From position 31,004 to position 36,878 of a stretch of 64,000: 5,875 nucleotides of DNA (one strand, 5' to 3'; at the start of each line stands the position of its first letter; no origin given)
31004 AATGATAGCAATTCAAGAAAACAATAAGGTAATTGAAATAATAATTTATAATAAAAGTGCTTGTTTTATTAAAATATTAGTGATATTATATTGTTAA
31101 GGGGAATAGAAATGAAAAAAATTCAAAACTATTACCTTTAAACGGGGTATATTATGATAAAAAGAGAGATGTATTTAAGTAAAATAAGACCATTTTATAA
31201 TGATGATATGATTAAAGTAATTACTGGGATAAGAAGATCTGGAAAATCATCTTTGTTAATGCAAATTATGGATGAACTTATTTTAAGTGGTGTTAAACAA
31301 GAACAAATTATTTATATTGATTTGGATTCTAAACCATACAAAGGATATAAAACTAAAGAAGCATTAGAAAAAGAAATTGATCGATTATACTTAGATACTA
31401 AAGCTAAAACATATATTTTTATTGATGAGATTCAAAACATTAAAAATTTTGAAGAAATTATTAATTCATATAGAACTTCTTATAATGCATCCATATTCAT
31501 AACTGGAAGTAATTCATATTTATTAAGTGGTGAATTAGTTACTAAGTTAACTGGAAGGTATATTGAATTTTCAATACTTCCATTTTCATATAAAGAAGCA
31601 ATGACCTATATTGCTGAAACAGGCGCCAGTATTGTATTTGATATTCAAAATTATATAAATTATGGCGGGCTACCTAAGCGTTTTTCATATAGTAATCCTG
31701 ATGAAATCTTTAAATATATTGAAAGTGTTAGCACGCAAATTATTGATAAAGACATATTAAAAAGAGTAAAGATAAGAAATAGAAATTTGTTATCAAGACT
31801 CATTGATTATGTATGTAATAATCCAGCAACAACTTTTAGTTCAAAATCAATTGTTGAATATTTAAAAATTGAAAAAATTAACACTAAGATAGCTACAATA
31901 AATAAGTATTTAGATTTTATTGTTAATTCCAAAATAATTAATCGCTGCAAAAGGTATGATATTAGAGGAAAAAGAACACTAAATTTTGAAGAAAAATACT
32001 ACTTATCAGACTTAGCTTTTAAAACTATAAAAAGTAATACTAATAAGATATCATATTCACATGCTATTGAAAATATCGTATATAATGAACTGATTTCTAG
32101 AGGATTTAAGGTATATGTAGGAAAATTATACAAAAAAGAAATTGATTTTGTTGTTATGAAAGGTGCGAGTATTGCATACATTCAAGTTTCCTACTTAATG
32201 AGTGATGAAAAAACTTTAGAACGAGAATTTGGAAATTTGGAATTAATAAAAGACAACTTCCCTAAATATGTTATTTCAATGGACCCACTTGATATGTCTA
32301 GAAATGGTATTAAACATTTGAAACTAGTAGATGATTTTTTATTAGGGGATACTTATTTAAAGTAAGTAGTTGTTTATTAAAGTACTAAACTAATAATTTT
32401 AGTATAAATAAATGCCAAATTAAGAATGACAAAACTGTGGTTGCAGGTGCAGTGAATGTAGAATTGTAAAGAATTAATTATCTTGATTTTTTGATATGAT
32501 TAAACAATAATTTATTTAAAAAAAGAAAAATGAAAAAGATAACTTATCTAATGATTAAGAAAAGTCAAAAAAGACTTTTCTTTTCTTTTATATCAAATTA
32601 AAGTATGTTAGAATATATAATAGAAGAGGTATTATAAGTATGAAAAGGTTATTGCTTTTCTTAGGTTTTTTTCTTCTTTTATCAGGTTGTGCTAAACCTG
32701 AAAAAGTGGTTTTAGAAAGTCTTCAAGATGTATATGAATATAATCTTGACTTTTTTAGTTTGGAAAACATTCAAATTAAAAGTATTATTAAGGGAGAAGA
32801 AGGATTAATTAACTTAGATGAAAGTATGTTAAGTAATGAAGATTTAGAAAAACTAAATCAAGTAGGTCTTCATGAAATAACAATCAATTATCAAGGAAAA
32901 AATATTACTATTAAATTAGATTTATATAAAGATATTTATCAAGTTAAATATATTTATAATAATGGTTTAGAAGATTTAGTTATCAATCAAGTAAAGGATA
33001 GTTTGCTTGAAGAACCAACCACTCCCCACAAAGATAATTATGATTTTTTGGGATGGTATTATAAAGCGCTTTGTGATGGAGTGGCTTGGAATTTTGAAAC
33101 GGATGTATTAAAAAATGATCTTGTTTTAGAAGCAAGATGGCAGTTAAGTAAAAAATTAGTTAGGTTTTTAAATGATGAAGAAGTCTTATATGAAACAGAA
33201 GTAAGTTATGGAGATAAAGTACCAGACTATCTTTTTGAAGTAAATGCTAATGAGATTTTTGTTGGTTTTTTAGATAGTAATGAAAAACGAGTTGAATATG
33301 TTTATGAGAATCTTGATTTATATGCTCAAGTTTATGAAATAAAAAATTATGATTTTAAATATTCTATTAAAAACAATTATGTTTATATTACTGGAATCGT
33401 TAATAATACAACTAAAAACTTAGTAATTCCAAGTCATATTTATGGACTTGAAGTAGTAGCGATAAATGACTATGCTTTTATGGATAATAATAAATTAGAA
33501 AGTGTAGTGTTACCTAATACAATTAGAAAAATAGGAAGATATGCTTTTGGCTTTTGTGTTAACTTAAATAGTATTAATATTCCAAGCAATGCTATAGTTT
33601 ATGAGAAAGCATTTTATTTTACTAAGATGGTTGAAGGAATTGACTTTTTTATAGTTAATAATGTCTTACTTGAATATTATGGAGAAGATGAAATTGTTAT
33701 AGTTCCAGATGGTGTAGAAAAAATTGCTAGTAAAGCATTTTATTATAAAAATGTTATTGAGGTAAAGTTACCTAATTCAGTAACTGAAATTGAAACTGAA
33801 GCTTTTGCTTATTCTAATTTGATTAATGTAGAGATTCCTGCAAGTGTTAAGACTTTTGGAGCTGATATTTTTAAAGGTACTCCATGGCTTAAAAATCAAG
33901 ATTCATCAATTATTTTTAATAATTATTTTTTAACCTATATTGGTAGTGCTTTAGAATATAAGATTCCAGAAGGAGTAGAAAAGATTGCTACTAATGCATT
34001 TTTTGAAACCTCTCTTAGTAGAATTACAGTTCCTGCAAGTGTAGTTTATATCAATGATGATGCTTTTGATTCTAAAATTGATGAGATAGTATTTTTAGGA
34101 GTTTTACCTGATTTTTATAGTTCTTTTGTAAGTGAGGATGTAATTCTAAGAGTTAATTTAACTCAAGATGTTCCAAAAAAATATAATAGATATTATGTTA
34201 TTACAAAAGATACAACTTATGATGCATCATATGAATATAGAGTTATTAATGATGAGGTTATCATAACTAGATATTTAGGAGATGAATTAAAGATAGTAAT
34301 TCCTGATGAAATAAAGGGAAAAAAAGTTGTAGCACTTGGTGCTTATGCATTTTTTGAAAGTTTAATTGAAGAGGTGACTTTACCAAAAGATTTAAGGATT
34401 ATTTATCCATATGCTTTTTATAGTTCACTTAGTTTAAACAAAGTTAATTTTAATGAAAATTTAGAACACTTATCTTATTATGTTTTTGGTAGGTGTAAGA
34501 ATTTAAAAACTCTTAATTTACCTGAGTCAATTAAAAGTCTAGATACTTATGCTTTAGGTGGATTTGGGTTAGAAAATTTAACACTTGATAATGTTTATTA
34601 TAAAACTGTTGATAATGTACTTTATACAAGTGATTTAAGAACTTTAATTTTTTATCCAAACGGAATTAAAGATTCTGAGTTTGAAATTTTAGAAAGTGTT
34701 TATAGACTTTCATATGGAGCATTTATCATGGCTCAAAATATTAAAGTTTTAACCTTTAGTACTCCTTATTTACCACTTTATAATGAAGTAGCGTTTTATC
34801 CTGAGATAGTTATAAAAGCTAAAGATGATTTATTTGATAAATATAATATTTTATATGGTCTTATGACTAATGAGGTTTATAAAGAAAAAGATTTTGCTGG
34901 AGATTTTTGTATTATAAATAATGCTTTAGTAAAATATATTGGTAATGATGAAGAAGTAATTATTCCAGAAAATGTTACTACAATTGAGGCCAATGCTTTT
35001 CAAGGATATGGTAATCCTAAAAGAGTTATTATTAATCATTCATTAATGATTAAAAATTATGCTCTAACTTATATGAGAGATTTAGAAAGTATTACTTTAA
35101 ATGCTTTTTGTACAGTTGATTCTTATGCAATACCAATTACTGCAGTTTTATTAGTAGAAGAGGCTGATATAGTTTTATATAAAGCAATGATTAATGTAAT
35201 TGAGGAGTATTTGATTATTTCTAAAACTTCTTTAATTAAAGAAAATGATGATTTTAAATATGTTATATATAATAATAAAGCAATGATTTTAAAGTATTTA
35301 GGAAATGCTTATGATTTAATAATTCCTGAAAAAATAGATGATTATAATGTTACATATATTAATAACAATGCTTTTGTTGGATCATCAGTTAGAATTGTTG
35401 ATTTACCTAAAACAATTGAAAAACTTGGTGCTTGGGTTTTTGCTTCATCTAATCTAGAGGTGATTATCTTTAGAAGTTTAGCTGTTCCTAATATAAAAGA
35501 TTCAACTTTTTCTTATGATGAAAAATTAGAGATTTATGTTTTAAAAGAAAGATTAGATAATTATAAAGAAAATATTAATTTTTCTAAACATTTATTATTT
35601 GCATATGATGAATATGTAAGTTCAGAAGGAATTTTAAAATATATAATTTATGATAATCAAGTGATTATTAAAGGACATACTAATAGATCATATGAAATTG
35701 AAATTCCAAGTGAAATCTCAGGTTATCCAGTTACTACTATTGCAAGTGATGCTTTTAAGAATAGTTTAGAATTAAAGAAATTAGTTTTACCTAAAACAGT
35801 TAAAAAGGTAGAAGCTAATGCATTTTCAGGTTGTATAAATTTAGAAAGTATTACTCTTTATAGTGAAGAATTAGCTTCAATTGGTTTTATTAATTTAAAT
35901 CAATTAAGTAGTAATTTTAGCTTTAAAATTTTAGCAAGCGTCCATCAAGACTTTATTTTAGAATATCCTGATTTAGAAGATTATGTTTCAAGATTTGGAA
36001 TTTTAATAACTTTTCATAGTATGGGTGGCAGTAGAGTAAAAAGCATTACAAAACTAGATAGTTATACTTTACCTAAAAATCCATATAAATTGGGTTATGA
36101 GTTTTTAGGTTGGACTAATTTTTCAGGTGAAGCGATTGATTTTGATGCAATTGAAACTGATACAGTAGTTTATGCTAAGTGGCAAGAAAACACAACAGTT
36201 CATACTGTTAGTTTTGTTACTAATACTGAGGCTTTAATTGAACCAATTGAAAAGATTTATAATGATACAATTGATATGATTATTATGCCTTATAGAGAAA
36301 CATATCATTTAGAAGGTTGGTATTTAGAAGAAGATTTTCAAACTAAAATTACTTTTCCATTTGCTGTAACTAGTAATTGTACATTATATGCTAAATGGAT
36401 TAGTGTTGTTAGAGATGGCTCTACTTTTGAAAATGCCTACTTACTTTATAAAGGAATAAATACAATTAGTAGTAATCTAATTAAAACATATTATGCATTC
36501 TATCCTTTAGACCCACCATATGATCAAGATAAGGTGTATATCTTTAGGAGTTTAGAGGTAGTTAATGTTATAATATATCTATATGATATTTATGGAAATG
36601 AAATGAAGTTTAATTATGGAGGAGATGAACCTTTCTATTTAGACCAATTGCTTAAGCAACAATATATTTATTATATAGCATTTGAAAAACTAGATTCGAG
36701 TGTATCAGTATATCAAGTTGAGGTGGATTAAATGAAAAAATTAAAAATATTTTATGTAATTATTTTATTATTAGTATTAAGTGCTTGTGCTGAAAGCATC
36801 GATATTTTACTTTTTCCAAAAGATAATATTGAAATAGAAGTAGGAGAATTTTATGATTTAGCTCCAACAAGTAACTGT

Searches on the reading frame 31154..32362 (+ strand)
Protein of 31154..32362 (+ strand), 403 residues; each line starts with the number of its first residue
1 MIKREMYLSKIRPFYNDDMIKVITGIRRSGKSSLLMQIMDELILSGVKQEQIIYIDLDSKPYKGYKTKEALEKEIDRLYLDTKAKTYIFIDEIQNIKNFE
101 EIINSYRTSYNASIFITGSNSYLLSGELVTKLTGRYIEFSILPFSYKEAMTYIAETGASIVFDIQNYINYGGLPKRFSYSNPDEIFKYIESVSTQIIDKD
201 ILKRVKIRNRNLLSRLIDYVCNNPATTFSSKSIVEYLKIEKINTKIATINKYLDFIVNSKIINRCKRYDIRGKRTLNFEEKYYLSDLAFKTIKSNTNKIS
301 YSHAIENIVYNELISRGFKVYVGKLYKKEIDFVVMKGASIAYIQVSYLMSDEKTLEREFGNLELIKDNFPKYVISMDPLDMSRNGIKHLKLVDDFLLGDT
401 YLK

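Call 67: search_protein_families(library=pfam, proteins=[window:31154-32362:+], max_evalue=0.001)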
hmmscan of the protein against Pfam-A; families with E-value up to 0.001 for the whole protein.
window:31154-32362:+ (403 aa): 4 families
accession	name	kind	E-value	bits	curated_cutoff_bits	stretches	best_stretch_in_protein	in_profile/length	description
PF13173.12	AAA_14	-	1.2e-33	116.3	27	1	19-149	3-128/129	AAA domain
PF13635.12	DUF4143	-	1.1e-12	48.4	28.1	1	199-346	2-158/160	Domain of unknown function (DUF4143)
PF01637.24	ATPase_2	-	1.6e-05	25.3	33.2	1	4-93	4-87/225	ATPase domain predominantly from Archaea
PF25199.1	nSTAND_NTPase5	-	0.00076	19.8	34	0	22-117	45-130/145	Novel STAND NTPase 5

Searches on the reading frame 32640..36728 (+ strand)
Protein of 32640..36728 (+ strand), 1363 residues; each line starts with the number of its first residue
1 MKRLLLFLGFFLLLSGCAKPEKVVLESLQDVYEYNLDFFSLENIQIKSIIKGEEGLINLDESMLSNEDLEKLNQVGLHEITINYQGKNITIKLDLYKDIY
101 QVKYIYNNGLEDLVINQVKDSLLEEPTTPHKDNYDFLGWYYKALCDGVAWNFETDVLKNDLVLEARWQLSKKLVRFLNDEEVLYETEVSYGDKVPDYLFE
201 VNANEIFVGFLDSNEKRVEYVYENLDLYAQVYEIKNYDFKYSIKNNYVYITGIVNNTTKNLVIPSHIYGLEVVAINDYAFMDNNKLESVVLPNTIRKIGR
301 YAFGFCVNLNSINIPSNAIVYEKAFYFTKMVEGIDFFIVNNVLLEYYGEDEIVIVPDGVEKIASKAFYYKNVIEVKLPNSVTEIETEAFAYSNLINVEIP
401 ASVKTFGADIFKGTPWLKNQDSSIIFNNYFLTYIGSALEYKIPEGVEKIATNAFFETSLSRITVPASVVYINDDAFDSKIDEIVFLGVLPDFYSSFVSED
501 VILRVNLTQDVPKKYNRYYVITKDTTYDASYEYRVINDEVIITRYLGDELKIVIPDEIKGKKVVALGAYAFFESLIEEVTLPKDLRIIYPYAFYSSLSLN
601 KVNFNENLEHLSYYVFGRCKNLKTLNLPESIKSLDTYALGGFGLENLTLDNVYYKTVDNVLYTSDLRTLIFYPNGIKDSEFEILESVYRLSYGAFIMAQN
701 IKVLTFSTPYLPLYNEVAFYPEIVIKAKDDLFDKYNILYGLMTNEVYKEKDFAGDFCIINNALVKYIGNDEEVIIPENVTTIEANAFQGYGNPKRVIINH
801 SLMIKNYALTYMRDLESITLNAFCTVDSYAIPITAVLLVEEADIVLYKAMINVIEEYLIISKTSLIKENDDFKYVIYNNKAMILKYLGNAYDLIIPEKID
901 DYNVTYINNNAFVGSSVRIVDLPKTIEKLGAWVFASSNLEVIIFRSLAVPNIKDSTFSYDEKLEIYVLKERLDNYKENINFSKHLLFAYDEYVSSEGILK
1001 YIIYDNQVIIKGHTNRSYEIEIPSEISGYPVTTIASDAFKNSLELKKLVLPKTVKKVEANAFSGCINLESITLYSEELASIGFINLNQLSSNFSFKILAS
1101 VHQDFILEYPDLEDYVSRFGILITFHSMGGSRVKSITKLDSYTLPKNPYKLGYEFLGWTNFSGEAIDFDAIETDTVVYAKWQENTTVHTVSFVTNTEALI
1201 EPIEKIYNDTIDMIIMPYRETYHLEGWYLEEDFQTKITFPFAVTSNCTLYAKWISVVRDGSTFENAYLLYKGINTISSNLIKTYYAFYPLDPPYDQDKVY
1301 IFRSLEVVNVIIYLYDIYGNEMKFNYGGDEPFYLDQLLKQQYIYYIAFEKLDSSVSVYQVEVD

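Call 67: search_protein_families(library=pfam, proteins=[window:32640-36728:+], max_evalue=0.001)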
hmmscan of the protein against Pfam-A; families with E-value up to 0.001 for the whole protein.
window:32640-36728:+ (1363 aa): 3 families
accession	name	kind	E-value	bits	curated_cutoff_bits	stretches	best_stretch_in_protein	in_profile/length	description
PF13306.12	LRR_5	-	3.6e-73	243.9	27.7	6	361-478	2-122/127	BspA type Leucine rich repeat region (6 copies)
PF09479.16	Flg_new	-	2.2e-33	114.6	27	3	1188-1252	1-65/65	Listeria-Bacteroides repeat domain (List_Bact_rpt)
PF13855.12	LRR_8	-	7.7e-08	32.4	27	0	604-650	10-57/61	Leucine rich repeat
